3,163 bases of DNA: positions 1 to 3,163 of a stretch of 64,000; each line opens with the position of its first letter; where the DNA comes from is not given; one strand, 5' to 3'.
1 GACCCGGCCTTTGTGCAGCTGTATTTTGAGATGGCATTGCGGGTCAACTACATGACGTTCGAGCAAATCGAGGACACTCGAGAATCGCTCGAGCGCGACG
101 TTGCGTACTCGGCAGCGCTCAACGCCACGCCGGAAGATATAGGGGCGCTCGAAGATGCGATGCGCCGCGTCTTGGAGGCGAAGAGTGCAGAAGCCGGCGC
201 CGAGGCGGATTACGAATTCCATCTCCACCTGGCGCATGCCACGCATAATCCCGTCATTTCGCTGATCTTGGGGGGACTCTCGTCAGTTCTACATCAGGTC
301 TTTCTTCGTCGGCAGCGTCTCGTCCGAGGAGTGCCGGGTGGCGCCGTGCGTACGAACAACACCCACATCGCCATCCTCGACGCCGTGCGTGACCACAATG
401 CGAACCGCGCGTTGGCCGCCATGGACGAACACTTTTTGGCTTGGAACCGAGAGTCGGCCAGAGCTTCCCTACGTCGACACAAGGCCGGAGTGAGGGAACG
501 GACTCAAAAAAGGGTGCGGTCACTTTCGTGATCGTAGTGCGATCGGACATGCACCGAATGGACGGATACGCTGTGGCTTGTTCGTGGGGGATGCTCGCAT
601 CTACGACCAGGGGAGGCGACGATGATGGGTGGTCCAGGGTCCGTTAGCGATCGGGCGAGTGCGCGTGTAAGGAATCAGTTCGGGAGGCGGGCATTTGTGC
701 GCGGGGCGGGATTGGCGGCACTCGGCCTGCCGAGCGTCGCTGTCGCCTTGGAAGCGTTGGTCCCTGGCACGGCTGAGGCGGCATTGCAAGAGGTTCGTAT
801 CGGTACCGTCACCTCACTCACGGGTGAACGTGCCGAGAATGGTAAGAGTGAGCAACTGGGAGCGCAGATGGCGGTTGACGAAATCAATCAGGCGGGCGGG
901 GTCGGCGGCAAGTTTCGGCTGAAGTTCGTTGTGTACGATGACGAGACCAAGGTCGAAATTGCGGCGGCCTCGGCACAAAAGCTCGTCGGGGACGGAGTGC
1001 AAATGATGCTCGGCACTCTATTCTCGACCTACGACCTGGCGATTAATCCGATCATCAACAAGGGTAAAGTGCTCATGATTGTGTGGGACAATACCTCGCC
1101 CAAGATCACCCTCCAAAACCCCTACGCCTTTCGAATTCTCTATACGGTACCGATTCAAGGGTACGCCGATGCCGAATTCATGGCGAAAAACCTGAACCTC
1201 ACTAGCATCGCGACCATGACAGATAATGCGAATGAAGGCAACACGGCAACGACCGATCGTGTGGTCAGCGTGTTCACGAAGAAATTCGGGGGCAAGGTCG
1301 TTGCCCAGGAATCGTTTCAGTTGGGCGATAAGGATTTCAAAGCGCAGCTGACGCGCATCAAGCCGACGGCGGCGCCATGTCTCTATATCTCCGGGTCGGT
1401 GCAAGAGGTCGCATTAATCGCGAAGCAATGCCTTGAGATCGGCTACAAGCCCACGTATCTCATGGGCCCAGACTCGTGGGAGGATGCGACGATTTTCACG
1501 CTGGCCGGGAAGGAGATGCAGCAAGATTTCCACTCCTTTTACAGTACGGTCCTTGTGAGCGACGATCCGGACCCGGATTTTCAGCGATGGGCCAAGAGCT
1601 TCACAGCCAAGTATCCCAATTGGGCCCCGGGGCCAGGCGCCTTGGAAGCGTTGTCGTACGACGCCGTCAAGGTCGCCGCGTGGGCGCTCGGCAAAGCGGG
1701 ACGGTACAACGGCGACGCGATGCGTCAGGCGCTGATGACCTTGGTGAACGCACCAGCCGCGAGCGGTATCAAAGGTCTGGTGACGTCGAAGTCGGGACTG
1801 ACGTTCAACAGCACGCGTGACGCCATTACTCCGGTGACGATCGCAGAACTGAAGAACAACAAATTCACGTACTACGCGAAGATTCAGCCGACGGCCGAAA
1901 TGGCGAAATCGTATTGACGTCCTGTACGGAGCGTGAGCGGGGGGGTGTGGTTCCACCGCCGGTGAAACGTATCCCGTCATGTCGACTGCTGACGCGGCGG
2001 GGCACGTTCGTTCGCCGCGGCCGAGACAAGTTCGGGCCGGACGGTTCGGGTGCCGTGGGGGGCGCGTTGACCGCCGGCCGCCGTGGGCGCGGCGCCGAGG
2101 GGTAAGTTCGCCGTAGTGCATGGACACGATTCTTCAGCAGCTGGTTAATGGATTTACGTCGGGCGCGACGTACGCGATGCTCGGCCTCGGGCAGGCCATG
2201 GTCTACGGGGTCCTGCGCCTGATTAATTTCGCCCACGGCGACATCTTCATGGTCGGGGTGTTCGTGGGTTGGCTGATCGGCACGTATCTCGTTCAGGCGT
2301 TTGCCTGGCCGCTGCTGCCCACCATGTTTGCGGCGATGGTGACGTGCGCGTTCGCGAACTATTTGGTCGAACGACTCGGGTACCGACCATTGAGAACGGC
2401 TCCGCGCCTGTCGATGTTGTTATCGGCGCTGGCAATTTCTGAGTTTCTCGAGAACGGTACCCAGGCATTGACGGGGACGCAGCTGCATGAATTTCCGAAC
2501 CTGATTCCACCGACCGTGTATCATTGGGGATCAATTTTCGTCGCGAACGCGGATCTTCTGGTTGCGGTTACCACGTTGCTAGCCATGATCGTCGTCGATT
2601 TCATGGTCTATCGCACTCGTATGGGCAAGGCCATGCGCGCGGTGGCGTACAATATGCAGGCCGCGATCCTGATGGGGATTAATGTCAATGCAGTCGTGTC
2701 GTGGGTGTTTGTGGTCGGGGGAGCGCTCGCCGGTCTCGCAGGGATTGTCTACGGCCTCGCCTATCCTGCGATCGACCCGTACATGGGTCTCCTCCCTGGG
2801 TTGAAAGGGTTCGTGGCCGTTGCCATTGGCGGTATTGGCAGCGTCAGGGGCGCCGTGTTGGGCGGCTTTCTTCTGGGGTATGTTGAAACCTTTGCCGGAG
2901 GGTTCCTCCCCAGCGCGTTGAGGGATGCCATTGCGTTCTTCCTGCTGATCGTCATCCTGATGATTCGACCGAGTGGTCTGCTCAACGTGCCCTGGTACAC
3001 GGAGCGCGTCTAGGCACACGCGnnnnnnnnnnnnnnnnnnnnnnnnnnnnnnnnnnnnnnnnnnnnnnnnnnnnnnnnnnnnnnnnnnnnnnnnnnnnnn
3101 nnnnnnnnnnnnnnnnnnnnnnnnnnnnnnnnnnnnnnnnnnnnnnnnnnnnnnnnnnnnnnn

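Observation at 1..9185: RuBisCO-like protein + DUF1537 kinase wired to an aminotransferase and an amino-acid-type ABC importer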

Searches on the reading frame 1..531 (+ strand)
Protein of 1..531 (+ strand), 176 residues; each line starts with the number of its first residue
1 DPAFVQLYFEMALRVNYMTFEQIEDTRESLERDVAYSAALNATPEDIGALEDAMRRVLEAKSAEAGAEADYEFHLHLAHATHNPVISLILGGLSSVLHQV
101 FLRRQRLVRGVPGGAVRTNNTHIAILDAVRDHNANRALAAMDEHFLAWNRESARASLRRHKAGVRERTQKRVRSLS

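Call 3: search_protein_families(library=pfam, proteins=[window:1-531:+])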
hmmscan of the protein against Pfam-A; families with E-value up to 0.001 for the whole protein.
window:1-531:+ (176 aa): 2 families
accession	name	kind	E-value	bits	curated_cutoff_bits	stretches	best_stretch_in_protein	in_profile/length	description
PF07729.17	FCD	-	2.9e-22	79.8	24.3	1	24-145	3-123/125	FCD domain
PF07840.17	FadR_C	-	1.3e-05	25.6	23.6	1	39-100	45-104/164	FadR C-terminal domain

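Call 4: search_protein_families(library=ncbifam, proteins=[window:1-531:+])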
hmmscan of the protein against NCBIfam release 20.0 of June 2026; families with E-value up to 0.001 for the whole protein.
window:1-531:+ (176 aa): 7 families
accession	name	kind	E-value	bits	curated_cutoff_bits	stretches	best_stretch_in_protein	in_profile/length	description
NF007741.0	PRK10421.1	equivalog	8.2e-16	58.2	311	1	23-145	101-226/262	transcriptional regulator LldR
NF003011.0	PRK03837.1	subfamily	2.3e-15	56.9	260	1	12-146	96-227/241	transcriptional regulator NanR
NF007001.0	PRK09464.1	equivalog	7e-10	38.9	330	1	25-155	102-234/254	pyruvate dehydrogenase complex transcriptional repressor PdhR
NF007588.0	PRK10225.1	equivalog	2.1e-06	27.3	442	1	20-86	96-164/257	Uxu operon transcriptional regulator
TIGR03338.1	phnR_burk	equivalog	2.4e-06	27.3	271.5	1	21-145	83-206/212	phosphonate utilization associated transcriptional regulator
NF007442.0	PRK09990.1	equivalog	2.8e-06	26.9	301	1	22-148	99-231/256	transcriptional regulator GlcC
NF003444.0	PRK04984.1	equivalog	0.00027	20.6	189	0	8-100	112-175/239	fatty acid metabolism transcriptional regulator FadR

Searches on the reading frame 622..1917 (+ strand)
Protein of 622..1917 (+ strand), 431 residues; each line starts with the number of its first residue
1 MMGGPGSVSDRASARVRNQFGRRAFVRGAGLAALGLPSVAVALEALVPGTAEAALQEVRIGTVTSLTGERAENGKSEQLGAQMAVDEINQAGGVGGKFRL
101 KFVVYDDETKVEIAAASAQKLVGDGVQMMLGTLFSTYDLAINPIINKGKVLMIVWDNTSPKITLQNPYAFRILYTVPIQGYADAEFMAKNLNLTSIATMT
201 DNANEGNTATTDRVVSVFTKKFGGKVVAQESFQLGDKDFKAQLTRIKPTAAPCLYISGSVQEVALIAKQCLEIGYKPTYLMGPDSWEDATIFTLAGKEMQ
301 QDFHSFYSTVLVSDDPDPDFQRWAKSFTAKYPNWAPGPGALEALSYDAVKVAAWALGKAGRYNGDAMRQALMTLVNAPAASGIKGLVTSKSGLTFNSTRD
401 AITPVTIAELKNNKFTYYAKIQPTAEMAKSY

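Call 3: search_protein_families(library=pfam, proteins=[window:622-1917:+])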
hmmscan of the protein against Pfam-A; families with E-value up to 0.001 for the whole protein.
window:622-1917:+ (431 aa): 3 families
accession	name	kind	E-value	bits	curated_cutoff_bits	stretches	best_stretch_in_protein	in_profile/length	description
PF13458.12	Peripla_BP_6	-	1.8e-47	163.1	31.7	1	57-379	1-315/343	Periplasmic binding protein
PF13433.12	Peripla_BP_5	-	9.2e-15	55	27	1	58-373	1-308/363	Periplasmic binding protein domain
PF01094.35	ANF_receptor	-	1.4e-11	44.5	25.4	1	78-361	3-295/353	Receptor family ligand binding region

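Call 4: search_protein_families(library=ncbifam, proteins=[window:622-1917:+])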
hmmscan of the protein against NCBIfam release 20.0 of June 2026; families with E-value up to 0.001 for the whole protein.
window:622-1917:+ (431 aa): 3 families
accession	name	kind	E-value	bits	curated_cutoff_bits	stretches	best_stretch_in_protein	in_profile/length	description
NF011933.0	PRK15404.1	subfamily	3.2e-35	121.9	477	1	50-371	19-330/370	high-affinity branched-chain amino acid ABC transporter substrate-binding protein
TIGR03407.1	urea_ABC_UrtA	exception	2.3e-12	46.5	492.75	1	58-374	1-312/361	urea ABC transporter substrate-binding protein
TIGR03669.1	urea_ABC_arch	equivalog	4.1e-07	29.3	494.8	1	59-248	2-186/375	urea ABC transporter substrate-binding protein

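Call 36: search_solved_structures(query=window:622-1914:+, max_evalue=1e-10)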
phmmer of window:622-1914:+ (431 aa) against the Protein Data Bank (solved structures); distinct sequences matched with E-value up to 1e-10: 13.
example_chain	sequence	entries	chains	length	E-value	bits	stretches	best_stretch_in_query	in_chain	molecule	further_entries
3td9_A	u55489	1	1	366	5e-29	105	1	58-423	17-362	Branched chain amino acid ABC transporter, periplasmic amino acid-binding protein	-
4gnr_A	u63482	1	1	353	1.3e-21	80.6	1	57-365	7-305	ABC transporter substrate-binding protein-branched chain amino acid transport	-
4n0q_A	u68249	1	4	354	5.8e-21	78.5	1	57-300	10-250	Leu/Ile/Val-binding protein homolog 3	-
1z15_A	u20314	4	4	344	1.5e-20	77.1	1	57-298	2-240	Leu/Ile/Val-binding protein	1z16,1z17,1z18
2liv_A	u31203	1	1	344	5.2e-20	75.3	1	57-298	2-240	LEUCINE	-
1usg_A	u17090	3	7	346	7.1e-20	74.9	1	57-360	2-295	LEUCINE-SPECIFIC BINDING PROTEIN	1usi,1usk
2lbp_A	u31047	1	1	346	1e-19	74.3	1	57-360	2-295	LEUCINE-BINDING PROTEIN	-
8z0g_A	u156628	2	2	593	8e-19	71.4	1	44-298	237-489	Leu/Ile/Val-binding protein,Leu/Ile/Val-binding protein,mNeonGreen | NeIle,Leu/Ile/Val-binding protein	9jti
3ip5_A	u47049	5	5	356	2.6e-18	69.7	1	60-372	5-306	ABC transporter, substrate binding protein (Amino acid)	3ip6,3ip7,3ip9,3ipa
3ipc_A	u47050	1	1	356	4.2e-18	69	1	60-372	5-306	ABC transporter, substrate binding protein (Amino acid)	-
4f06_A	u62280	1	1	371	1.2e-11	47.8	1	57-255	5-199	Extracellular ligand-binding receptor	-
3hut_A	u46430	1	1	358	1.4e-11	47.6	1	60-382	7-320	putative branched-chain amino acid ABC transporter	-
4ey3_A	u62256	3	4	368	6.2e-11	45.4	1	58-371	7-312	Twin-arginine translocation pathway signal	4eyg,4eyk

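Call 38: search_solved_structures(query=window:622-1914:+, max_evalue=1e-19, show_alignments=5)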
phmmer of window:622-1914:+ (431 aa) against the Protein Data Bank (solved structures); distinct sequences matched with E-value up to 1e-19: 6.
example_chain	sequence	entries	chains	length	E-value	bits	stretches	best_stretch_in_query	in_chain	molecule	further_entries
3td9_A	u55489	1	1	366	5e-29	105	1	58-423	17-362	Branched chain amino acid ABC transporter, periplasmic amino acid-binding protein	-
4gnr_A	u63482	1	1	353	1.3e-21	80.6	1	57-365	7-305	ABC transporter substrate-binding protein-branched chain amino acid transport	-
4n0q_A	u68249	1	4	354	5.8e-21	78.5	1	57-300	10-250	Leu/Ile/Val-binding protein homolog 3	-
1z15_A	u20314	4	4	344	1.5e-20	77.1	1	57-298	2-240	Leu/Ile/Val-binding protein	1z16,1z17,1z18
2liv_A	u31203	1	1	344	5.2e-20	75.3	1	57-298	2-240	LEUCINE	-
1usg_A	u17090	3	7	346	7.1e-20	74.9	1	57-360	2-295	LEUCINE-SPECIFIC BINDING PROTEIN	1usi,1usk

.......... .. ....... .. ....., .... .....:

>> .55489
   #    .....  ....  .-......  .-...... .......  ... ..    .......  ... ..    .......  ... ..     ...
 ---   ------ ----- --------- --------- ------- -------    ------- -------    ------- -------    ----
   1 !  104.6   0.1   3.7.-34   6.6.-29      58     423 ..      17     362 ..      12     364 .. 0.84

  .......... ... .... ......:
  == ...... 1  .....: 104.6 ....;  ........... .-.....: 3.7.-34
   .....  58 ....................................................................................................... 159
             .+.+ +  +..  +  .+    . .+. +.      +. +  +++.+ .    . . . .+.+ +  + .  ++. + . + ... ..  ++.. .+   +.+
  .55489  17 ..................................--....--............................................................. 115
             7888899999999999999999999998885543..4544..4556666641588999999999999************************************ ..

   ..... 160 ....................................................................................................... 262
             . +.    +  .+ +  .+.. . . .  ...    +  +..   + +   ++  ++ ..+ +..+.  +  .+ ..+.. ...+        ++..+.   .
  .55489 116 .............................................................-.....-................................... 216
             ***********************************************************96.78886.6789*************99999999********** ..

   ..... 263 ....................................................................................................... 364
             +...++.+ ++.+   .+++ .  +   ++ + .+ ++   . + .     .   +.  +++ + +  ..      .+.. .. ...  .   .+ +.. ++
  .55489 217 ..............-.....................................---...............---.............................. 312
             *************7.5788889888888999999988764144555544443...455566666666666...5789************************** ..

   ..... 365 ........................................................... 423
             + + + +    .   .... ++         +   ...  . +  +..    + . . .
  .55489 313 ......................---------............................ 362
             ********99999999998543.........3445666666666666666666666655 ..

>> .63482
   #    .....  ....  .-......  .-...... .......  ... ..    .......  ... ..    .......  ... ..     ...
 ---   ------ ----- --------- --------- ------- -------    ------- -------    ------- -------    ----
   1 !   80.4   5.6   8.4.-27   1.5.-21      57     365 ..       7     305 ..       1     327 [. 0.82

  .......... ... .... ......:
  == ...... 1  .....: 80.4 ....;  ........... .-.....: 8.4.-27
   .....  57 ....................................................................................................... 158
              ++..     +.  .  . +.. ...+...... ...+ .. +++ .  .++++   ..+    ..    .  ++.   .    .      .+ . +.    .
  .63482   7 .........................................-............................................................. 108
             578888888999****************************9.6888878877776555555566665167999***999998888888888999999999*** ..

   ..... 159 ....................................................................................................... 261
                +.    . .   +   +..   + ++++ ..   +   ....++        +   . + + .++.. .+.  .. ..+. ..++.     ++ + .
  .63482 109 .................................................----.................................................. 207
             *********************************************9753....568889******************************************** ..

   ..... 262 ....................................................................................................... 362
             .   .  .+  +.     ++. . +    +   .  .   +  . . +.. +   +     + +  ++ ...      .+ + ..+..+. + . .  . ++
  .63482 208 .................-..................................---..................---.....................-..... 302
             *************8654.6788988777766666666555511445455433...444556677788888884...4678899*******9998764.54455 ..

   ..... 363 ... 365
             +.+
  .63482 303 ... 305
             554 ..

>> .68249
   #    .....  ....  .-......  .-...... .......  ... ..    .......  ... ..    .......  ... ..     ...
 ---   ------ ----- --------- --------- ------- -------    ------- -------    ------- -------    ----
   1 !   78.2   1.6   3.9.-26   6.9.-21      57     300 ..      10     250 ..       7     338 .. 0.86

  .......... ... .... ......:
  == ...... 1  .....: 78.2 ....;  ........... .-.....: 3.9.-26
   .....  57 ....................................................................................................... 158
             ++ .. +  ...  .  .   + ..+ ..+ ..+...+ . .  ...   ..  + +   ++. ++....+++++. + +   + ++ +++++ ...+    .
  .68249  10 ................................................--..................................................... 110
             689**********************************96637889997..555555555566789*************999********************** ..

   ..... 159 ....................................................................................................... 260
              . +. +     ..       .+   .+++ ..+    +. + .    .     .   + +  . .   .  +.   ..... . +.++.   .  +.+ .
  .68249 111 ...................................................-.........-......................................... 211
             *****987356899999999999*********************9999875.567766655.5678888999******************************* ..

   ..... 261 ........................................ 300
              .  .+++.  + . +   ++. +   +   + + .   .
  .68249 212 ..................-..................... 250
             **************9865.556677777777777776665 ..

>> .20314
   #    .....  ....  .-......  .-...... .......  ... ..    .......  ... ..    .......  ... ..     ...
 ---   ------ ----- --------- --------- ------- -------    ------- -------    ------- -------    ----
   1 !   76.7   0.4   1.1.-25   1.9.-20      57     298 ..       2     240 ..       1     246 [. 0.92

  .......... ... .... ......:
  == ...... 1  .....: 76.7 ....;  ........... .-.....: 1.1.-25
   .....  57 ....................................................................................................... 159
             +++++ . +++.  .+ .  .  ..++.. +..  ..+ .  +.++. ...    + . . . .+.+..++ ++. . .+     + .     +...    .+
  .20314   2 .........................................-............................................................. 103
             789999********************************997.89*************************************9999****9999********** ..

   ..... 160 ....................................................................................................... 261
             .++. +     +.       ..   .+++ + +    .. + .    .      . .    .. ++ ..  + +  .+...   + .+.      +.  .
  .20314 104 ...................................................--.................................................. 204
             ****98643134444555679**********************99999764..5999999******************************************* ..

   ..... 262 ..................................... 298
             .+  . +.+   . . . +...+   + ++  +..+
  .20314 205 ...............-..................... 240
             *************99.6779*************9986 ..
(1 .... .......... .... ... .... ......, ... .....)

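Call 52: find_related_loci(query=window:622-1914:+, collection=metagenome_contigs, flank=10000)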
Query window:622-1914:+ (431 aa) in metagenome_contigs; peptide patterns used: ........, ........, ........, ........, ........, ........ (x = any residue, [..] = any of these).
600 stretches matched a pattern (row limit reached: there are more); 525 encode a relative of the query (tblastn E <= 1e-3); the best 80 are kept; 80 distinct loci.
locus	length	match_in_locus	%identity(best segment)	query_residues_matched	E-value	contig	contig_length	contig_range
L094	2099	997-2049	35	57-423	7e-58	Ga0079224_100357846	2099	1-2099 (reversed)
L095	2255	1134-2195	35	57-425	2e-57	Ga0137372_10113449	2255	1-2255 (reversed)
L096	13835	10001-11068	34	52-423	1e-55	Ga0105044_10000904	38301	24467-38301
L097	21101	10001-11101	35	40-423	3e-55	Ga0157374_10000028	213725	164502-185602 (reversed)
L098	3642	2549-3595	35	58-423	9e-55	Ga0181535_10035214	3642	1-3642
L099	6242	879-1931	34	57-423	3e-54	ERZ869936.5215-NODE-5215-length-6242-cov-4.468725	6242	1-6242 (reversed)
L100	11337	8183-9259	34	48-423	4e-54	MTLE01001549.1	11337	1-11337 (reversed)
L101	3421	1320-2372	33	57-423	5e-54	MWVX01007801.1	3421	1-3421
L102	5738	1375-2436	34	54-423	1e-53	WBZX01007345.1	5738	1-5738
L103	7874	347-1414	34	52-423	1e-53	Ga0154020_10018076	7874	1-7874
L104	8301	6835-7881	32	60-425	7e-53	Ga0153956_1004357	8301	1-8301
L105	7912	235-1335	32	41-423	1e-52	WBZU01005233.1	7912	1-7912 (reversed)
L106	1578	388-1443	33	56-423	3e-54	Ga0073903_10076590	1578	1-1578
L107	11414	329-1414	32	46-423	4e-52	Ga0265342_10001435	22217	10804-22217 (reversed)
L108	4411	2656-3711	34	57-423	4e-52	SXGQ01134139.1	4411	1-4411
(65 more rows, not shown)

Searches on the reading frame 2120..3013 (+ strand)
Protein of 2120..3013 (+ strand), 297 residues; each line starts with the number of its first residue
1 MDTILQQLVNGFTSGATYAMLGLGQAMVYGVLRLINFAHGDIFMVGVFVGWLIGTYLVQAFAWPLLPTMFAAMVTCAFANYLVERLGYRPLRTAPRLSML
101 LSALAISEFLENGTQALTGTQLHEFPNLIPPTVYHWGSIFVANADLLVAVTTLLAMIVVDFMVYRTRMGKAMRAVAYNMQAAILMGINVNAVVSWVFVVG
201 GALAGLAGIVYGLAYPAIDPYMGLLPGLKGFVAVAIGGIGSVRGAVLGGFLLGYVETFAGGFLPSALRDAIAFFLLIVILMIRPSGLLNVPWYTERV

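Call 3: search_protein_families(library=pfam, proteins=[window:2120-3013:+])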
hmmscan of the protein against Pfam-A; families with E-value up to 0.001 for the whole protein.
window:2120-3013:+ (297 aa): 1 family
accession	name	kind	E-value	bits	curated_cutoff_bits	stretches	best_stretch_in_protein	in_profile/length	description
PF02653.21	BPD_transp_2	-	2.3e-41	142.2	26.8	1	8-280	2-269/269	Branched-chain amino acid transport system / permease component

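Call 4: search_protein_families(library=ncbifam, proteins=[window:2120-3013:+])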
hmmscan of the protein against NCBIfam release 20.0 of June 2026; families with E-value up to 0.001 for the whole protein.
window:2120-3013:+ (297 aa): 13 families
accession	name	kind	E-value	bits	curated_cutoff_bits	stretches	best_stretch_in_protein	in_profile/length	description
NF008011.0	PRK10740.1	equivalog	2.6e-59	201.4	379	1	4-291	8-303/308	high-affinity branched-chain amino acid ABC transporter permease LivH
TIGR03409.1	urea_trans_UrtB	equivalog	2.8e-38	132.3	250.3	1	6-289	2-287/291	urea ABC transporter permease subunit UrtB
TIGR03622.1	urea_t_UrtB_arc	equivalog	2e-17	63.4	374.25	1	14-287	10-276/284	urea ABC transporter, permease protein UrtB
TIGR03408.1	urea_trans_UrtC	equivalog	8.1e-12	45.5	296.2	1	142-288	165-311/313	urea ABC transporter permease subunit UrtC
NF040906.3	GguB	equivalog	5.3e-11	42.3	450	1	149-255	228-340/375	multiple monosaccharide ABC transporter permease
NF008630.0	PRK11618.1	equivalog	6.6e-09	35.4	363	1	148-280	166-307/331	galactofuranose ABC transporter, permease protein YjfF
NF007252.0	PRK09699.1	equivalog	1.2e-07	31.4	396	1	149-256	177-293/326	D-allose ABC transporter permease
NF007067.0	PRK09512.1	equivalog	6.8e-07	28.8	398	1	155-256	182-289/321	ribose ABC transporter permease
NF047929.1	ABC_B6_perm_2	equivalog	1.5e-06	27.6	400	1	150-210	188-248/337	putative B6 ABC transporter permease subunit 2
NF008441.0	PRK11285.1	equivalog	4.3e-06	26.1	378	1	151-256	184-295/333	L-arabinose ABC transporter permease AraH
TIGR03727.1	urea_t_UrtC_arc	equivalog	5.5e-06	25.5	575.55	1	17-296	59-344/369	urea ABC transporter, permease protein UrtC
NF011961.0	PRK15432.1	equivalog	6.4e-05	22.3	388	1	148-281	162-302/344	autoinducer 2 ABC transporter permease LsrC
NF007014.0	PRK09478.1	equivalog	0.00012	21.5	386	1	148-246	186-283/336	galactose/methyl galactoside ABC transporter permease MglC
